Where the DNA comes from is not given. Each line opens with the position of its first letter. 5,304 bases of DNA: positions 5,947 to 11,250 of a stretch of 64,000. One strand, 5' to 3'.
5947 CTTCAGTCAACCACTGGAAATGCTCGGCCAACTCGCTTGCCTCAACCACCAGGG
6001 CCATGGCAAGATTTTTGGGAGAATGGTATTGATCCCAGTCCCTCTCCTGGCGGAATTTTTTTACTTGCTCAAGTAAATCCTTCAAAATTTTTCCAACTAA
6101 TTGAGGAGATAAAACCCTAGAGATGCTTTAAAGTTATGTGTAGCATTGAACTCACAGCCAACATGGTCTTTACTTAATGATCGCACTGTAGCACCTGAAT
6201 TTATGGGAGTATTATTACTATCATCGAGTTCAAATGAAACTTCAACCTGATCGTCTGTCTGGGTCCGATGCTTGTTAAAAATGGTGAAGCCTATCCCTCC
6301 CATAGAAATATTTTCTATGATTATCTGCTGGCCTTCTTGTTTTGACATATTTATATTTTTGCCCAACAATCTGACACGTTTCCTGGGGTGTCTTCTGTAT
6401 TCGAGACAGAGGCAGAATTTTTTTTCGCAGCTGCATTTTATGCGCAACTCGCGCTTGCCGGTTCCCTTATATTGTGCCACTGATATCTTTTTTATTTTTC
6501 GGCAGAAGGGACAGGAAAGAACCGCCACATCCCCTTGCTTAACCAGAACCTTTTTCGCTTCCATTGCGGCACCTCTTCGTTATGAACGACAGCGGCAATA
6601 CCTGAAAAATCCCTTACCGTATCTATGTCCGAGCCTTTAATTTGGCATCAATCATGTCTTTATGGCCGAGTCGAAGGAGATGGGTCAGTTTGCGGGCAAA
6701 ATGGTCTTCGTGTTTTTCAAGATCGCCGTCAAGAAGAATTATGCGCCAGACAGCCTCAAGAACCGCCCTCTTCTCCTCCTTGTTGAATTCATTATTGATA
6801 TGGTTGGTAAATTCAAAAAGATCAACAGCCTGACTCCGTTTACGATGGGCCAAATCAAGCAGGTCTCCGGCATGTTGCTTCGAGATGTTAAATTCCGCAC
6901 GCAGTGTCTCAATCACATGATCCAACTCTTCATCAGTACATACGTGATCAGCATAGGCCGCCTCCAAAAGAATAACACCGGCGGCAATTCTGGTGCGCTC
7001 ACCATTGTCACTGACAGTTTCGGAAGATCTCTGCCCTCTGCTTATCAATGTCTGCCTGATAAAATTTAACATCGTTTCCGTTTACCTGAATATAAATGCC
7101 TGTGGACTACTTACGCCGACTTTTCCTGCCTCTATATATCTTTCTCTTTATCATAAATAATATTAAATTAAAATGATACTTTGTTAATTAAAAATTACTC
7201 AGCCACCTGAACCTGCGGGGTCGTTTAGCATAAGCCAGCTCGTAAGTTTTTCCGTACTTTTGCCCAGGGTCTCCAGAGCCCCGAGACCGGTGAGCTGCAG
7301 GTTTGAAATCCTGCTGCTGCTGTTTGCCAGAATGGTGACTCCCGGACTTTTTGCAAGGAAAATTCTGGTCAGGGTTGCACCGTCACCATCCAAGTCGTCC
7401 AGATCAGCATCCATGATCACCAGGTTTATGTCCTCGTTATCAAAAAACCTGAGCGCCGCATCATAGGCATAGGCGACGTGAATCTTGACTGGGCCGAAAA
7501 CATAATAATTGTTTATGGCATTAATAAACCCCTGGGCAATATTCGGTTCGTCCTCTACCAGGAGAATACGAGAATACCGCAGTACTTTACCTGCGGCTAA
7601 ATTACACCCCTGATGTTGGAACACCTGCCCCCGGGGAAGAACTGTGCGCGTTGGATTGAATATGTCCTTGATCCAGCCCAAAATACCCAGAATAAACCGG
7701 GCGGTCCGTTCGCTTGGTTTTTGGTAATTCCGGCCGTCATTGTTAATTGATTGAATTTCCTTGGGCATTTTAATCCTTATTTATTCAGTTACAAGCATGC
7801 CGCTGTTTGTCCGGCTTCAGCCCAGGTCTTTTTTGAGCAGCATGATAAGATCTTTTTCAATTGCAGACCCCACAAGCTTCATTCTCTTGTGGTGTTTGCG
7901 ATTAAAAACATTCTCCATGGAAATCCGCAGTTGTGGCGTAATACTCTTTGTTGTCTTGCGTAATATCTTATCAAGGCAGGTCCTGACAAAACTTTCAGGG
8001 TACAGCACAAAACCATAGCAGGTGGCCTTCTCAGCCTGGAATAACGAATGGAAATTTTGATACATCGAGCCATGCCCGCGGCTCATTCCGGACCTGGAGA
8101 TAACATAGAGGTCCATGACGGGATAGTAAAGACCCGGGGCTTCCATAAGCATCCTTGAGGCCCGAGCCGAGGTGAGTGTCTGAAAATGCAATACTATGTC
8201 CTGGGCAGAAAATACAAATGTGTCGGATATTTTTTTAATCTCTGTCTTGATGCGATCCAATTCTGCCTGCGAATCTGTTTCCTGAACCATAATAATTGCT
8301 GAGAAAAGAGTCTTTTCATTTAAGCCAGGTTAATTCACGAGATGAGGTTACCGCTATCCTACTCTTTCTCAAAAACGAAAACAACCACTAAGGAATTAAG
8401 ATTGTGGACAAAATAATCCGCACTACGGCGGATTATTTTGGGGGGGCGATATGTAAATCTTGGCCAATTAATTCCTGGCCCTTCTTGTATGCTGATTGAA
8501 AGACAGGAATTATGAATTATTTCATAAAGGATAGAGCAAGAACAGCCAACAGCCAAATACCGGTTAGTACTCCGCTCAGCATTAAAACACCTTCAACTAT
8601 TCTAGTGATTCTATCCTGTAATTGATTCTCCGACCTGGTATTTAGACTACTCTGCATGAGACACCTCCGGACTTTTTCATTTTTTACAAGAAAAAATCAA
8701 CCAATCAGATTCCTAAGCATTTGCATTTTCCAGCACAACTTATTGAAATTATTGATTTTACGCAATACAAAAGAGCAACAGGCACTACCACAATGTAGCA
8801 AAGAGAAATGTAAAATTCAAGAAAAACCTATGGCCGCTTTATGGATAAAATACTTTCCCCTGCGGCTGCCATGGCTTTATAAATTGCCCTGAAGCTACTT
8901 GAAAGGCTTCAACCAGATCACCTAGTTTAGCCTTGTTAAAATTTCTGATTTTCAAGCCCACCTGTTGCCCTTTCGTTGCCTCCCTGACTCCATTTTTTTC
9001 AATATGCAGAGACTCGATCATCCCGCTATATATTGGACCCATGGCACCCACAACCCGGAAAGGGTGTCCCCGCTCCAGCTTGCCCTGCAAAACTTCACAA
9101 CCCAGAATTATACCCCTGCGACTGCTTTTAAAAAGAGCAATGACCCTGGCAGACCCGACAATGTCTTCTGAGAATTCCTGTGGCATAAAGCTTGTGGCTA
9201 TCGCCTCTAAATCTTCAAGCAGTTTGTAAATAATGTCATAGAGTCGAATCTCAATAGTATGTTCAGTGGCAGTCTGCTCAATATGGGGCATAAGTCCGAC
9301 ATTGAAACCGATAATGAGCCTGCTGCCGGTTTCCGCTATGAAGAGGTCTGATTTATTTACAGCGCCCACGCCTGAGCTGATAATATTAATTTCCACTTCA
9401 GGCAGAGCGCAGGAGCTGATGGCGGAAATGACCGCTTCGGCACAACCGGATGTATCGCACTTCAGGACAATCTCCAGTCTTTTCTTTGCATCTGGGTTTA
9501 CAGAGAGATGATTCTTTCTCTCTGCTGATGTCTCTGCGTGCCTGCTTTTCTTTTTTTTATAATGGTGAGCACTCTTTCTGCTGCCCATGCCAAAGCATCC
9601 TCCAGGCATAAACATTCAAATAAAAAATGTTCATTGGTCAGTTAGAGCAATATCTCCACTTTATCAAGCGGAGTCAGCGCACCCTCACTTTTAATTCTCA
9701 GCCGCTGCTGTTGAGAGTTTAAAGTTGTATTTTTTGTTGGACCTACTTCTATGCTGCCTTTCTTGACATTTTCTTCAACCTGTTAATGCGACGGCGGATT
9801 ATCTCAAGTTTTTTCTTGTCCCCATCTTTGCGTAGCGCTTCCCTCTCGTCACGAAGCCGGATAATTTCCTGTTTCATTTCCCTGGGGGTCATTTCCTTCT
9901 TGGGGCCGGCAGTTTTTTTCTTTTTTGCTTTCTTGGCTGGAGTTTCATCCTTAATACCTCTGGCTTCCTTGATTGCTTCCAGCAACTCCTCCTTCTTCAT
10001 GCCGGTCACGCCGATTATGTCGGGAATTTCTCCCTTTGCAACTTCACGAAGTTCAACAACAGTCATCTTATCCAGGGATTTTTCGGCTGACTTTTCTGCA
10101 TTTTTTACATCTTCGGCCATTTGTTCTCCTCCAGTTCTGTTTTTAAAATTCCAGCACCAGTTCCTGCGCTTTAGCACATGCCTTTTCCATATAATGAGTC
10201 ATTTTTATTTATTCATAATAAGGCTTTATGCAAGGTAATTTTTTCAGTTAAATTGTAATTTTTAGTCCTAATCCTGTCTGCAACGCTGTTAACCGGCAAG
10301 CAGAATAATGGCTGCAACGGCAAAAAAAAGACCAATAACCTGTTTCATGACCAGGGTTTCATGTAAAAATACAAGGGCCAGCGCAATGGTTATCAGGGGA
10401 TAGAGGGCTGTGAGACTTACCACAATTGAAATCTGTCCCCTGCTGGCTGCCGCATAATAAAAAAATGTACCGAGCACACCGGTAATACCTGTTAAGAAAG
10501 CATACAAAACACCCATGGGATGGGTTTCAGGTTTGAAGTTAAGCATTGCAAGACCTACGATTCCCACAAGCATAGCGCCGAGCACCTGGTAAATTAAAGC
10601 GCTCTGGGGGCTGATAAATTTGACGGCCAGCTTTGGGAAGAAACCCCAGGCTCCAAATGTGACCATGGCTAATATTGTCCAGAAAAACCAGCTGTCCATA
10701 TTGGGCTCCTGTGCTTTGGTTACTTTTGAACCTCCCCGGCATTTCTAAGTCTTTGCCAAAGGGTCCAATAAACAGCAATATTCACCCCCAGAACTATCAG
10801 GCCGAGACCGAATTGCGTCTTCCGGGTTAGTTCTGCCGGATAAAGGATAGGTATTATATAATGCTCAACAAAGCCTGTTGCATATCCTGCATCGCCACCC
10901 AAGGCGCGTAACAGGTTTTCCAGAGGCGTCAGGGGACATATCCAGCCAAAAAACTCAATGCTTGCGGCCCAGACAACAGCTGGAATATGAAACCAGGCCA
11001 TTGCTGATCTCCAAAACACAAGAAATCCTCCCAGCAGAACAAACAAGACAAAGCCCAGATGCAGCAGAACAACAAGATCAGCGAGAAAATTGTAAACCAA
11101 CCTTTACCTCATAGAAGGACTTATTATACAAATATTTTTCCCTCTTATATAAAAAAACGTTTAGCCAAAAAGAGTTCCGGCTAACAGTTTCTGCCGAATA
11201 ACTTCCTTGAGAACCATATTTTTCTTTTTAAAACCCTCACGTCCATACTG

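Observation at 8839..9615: Stand-alone paralogue of the C-terminal half of initiation factor IF2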

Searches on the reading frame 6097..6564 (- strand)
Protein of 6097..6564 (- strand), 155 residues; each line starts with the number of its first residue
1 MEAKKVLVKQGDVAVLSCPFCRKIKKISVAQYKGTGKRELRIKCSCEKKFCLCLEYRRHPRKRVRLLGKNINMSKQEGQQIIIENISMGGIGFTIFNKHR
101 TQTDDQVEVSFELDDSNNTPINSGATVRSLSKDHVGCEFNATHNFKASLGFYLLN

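Call 10: search_protein_families(library=pfam, proteins=[window:6097-6564:-], max_evalue=0.01)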
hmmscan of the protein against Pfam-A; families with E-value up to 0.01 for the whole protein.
window:6097-6564:- (155 aa): 2 families
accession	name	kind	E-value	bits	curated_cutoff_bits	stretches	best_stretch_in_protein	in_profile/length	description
PF07238.19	PilZ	-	1.9e-07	31.8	22.5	1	57-140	3-86/102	PilZ domain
PF00965.23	TIMP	-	0.0038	17.5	23.1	1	8-56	97-144/183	Tissue inhibitor of metalloproteinase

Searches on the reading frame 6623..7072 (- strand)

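Call 10: search_protein_families(library=pfam, proteins=[window:6623-7072:-], max_evalue=0.01)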
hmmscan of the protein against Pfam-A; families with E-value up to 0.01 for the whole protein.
window:6623-7072:- (149 aa): 1 family
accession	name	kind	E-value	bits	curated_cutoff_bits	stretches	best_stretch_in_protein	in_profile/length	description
PF05099.18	TerB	-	3.7e-26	92.2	24.4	1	29-144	2-117/118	Tellurite resistance protein TerB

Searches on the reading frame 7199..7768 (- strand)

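Call 10: search_protein_families(library=pfam, proteins=[window:7199-7768:-], max_evalue=0.01)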
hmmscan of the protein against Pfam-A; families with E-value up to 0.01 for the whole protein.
window:7199-7768:- (189 aa): 1 family
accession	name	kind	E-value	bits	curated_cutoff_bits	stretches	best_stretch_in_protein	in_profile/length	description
PF00072.30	Response_reg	-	6.8e-08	33.1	30.2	1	68-171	1-100/111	Response regulator receiver domain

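Call 75: search_protein_families(library=ncbifam, proteins=[window:7199-7768:-], max_evalue=0.01)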
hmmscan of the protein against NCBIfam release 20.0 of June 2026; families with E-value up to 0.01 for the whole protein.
window:7199-7768:- (189 aa): 4 families
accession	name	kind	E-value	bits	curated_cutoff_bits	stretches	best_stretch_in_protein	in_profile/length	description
NF008296.0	PRK11083.1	equivalog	0.00089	18.7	273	1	66-131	4-65/228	two-component system response regulator CreB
NF008034.0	PRK10766.1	equivalog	0.0041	16.6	275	1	67-148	4-80/231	two-component system response regulator TorR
NF052596.1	RR_EAL_PvrR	equivalog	0.0048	15.6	580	1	66-154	4-89/398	response regulator cyclic di-GMP phosphodiesterase PvrR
NF033117.2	vanR_ACDEGLN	exception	0.005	16.4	350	1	68-129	1-58/226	VanR-ABDEGLN family response regulator transcription factor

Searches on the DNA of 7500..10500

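Call 36: search_rna_families(source=window, start=7500, end=10500, threshold=evalue, max_evalue=1)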
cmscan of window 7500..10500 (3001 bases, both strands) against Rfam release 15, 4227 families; matches with E-value up to 1: 1.
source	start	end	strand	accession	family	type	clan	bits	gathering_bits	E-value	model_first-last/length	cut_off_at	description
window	9334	9377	+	RF01145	sR14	Gene; snRNA; snoRNA; CD-box;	-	18.5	38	0.066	1-54/54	no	Small nucleolar RNA sR14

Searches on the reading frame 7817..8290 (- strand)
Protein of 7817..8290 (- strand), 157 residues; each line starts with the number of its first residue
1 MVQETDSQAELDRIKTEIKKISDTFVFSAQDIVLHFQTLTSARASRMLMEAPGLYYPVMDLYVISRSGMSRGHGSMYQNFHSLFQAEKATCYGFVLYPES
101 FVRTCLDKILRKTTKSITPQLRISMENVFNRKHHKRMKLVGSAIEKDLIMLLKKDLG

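Call 10: search_protein_families(library=pfam, proteins=[window:7817-8290:-], max_evalue=0.01)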
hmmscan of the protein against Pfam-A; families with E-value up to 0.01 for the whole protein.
window:7817-8290:- (157 aa): 0 families

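Call 74: search_protein_families(library=padloc, proteins=[window:7817-8290:-], max_evalue=0.01)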
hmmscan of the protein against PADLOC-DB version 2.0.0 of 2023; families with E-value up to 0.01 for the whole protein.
window:7817-8290:- (157 aa): 1 family
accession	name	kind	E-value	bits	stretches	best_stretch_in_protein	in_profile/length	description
PDLC04775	PDC-M69A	-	0.0092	14.5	0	102-150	59-106/113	-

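Call 75: search_protein_families(library=ncbifam, proteins=[window:7817-8290:-], max_evalue=0.01)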
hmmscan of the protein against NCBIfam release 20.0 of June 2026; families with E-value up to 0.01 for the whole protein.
window:7817-8290:- (157 aa): 0 families

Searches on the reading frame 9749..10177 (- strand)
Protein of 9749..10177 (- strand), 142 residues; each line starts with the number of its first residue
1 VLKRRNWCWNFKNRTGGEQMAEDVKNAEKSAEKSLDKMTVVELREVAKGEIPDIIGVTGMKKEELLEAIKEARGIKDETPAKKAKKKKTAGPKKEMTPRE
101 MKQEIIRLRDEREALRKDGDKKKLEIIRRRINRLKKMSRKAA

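Call 10: search_protein_families(library=pfam, proteins=[window:9749-10177:-], max_evalue=0.01)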
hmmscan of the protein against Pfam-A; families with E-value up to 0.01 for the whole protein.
window:9749-10177:- (142 aa): 1 family
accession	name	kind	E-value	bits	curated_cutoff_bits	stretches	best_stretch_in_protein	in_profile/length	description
PF07498.18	Rho_N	-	3.8e-05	24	24.9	1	35-75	2-40/43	Rho termination factor, N-terminal domain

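Call 74: search_protein_families(library=padloc, proteins=[window:9749-10120:-], max_evalue=0.01)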
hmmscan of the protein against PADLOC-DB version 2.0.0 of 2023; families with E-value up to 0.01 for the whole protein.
window:9749-10120:- (123 aa): 0 families

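Call 75: search_protein_families(library=ncbifam, proteins=[window:9749-10120:-], max_evalue=0.01)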
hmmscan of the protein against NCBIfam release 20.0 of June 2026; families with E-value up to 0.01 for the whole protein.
window:9749-10120:- (123 aa): 0 families

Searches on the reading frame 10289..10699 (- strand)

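Call 10: search_protein_families(library=pfam, proteins=[window:10289-10699:-], max_evalue=0.01)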
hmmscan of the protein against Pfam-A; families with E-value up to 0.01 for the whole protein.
window:10289-10699:- (136 aa): 1 family
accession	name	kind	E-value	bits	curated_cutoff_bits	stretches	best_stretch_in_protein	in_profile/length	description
PF00892.27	EamA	-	1.7e-17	64.4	28.2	1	3-134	2-133/135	EamA-like transporter family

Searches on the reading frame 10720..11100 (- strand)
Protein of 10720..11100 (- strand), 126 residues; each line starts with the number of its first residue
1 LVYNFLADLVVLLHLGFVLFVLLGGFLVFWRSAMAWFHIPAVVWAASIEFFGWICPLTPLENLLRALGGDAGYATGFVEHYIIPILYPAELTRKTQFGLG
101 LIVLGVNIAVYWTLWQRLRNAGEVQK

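Call 10: search_protein_families(library=pfam, proteins=[window:10720-11100:-], max_evalue=0.01)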
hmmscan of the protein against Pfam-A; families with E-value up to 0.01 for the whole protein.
window:10720-11100:- (126 aa): 1 family
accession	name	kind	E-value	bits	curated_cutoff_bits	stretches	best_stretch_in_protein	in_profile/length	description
PF10861.13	DUF2784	-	5.4e-36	123.4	29.7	1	5-112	2-109/109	Protein of Unknown function (DUF2784)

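Call 75: search_protein_families(library=ncbifam, proteins=[window:10720-11100:-], max_evalue=0.01)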
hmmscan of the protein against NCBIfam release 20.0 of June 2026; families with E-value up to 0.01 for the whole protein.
window:10720-11100:- (126 aa): 0 families
